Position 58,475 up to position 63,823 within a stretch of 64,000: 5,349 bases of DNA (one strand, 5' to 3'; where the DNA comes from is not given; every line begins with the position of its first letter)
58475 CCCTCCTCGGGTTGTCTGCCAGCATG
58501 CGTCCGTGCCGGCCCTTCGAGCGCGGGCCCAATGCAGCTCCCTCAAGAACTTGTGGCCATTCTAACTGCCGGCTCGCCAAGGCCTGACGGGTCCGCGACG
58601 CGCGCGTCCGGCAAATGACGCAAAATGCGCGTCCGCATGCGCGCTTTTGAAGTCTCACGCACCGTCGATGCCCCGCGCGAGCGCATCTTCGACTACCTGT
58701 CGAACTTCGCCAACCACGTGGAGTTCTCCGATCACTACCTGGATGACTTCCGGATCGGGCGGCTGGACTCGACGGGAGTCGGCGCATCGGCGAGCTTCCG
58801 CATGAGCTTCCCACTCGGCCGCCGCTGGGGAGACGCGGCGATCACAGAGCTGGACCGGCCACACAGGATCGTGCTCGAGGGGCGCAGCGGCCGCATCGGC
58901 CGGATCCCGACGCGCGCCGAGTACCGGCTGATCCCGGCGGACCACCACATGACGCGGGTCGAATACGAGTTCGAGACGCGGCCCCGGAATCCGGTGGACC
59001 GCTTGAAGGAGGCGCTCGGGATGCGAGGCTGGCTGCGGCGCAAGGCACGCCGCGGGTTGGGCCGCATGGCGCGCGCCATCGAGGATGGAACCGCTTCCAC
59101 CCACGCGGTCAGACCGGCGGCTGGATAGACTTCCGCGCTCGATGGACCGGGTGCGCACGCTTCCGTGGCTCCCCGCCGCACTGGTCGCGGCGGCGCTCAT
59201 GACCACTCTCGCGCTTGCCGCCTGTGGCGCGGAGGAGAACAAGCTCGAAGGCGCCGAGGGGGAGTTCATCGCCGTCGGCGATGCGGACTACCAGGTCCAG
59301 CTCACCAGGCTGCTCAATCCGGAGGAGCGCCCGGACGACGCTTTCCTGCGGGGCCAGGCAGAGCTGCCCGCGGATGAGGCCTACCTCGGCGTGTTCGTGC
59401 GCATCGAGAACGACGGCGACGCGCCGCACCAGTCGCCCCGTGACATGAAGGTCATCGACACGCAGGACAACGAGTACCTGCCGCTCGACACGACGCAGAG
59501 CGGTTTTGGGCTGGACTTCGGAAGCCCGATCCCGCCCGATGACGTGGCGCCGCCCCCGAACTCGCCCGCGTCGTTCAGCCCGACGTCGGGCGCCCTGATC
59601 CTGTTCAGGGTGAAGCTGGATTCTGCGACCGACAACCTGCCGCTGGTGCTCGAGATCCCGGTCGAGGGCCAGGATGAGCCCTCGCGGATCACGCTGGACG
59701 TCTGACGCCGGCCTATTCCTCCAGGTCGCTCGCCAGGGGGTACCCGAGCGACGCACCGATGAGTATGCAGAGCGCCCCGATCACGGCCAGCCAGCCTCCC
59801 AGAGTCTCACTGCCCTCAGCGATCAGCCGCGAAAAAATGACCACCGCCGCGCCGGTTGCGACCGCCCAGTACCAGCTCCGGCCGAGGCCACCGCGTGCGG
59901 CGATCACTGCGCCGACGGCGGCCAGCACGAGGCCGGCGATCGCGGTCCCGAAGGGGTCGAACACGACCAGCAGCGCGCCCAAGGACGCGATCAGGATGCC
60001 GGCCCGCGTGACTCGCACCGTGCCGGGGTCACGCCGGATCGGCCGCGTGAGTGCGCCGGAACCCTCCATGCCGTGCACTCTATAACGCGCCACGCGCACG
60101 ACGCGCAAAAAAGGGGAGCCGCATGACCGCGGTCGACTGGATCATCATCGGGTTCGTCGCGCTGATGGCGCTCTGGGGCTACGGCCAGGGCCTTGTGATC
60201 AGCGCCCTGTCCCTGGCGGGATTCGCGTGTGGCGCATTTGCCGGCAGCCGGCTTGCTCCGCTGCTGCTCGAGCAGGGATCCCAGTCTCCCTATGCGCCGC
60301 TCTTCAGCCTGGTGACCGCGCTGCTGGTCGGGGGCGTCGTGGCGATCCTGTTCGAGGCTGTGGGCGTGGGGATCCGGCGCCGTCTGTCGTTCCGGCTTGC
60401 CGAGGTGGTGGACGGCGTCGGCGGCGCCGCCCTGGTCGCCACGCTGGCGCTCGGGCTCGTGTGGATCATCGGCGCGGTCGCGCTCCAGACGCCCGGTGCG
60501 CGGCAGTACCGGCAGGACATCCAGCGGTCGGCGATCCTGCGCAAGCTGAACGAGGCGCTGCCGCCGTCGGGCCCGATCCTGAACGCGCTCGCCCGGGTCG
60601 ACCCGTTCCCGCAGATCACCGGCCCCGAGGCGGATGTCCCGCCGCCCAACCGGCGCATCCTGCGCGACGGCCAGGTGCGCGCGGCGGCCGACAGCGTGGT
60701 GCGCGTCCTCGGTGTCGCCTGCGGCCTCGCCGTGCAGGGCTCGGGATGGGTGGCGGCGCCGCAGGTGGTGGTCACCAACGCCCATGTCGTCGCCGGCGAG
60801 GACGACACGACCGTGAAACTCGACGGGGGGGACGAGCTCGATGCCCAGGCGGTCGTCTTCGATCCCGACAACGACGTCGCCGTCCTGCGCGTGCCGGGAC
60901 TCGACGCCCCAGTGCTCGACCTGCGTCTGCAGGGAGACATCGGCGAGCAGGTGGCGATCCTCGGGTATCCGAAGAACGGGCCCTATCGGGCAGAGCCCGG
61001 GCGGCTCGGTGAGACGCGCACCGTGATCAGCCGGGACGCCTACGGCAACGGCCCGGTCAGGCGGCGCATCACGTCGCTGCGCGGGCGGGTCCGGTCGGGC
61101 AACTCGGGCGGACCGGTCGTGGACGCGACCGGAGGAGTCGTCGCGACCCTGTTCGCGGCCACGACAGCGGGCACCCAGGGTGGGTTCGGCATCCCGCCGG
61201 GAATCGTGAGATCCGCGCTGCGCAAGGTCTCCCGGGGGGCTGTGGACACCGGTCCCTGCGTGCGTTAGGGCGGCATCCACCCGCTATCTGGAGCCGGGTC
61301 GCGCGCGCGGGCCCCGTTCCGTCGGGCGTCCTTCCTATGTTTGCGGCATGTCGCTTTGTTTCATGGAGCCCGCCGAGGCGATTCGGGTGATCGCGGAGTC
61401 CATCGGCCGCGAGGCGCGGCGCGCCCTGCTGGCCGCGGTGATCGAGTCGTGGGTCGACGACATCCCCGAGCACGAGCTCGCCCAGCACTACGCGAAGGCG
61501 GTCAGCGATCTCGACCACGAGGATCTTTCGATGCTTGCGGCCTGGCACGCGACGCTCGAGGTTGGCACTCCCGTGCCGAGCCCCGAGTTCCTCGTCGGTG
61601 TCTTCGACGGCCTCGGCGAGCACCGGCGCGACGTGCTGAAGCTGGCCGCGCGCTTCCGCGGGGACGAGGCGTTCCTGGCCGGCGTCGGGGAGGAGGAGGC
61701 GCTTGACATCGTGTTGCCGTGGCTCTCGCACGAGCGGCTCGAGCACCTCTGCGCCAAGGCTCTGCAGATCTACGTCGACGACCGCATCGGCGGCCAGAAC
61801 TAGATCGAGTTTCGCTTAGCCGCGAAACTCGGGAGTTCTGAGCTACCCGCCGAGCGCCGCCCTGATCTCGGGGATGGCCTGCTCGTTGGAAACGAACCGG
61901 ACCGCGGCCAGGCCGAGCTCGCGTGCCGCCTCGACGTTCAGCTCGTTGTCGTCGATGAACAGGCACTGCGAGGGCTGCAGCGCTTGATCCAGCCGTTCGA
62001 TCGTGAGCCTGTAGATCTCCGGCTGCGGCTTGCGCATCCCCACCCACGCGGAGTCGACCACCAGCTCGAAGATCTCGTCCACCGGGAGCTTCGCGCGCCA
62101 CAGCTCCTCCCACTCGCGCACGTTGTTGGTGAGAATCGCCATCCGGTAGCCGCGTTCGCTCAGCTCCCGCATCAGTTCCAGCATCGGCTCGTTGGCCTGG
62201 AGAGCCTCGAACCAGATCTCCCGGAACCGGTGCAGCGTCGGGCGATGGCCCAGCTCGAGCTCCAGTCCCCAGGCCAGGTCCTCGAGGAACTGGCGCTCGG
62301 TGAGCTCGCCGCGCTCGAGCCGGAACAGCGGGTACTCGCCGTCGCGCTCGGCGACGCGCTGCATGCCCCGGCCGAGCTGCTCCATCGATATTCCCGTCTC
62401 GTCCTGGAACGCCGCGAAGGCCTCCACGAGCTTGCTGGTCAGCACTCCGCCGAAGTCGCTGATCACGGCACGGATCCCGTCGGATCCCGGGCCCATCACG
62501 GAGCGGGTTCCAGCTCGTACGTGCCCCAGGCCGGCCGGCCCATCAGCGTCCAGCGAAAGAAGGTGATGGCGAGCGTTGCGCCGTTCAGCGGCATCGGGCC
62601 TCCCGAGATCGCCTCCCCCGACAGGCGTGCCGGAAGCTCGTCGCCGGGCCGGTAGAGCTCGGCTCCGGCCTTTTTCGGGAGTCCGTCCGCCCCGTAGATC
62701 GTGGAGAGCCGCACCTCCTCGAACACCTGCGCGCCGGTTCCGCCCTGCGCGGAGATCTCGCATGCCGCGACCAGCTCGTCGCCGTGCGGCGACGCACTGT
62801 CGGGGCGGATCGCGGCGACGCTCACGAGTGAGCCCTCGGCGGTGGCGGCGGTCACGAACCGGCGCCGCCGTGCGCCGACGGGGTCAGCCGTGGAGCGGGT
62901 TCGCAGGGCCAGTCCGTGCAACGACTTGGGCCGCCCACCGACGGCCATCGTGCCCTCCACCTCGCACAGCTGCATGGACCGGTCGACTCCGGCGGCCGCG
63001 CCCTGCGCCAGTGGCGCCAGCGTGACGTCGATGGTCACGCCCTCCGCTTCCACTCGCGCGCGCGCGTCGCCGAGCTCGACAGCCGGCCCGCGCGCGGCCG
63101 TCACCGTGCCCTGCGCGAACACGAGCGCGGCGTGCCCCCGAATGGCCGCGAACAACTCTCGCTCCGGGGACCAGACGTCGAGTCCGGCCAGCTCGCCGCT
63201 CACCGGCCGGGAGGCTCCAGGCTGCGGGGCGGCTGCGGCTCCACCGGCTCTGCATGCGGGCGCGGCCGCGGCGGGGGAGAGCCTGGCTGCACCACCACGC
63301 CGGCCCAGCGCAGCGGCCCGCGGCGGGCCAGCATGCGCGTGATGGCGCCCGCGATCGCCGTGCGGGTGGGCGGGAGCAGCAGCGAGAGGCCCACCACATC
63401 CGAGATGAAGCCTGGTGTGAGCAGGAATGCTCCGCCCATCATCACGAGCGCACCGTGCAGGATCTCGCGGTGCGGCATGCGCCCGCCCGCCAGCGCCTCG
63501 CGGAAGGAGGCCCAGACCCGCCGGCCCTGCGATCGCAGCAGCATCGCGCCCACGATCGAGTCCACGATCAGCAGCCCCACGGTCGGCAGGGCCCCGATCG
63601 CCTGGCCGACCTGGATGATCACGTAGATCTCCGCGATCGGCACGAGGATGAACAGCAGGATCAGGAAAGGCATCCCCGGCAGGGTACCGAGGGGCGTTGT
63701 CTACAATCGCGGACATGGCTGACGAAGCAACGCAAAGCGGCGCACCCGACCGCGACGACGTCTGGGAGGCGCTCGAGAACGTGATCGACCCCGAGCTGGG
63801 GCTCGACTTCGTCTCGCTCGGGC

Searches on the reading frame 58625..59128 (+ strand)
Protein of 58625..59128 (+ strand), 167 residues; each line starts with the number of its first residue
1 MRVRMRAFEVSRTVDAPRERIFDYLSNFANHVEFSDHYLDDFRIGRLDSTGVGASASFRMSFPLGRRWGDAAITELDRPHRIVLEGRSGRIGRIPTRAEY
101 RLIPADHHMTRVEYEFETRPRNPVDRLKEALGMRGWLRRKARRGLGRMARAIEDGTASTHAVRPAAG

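Call 30: search_protein_families(library=pfam, proteins=[window:58625-59128:+], max_evalue=0.0001)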
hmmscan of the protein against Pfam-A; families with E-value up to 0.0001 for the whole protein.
window:58625-59128:+ (167 aa): 1 family
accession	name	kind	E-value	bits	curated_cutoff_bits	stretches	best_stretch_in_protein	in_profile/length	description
PF10604.15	Polyketide_cyc2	-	1e-13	52.2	27.4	1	5-153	1-142/142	Polyketide cyclase / dehydrase and lipid transport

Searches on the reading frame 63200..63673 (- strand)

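Call 30: search_protein_families(library=pfam, proteins=[window:63200-63673:-], max_evalue=0.0001)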
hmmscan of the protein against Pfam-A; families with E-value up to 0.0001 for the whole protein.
window:63200-63673:- (157 aa): 1 family
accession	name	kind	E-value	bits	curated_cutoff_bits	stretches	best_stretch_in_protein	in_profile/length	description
PF04186.18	FxsA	-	3.8e-37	127.2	25.2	1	6-113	1-108/109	FxsA cytoplasmic membrane protein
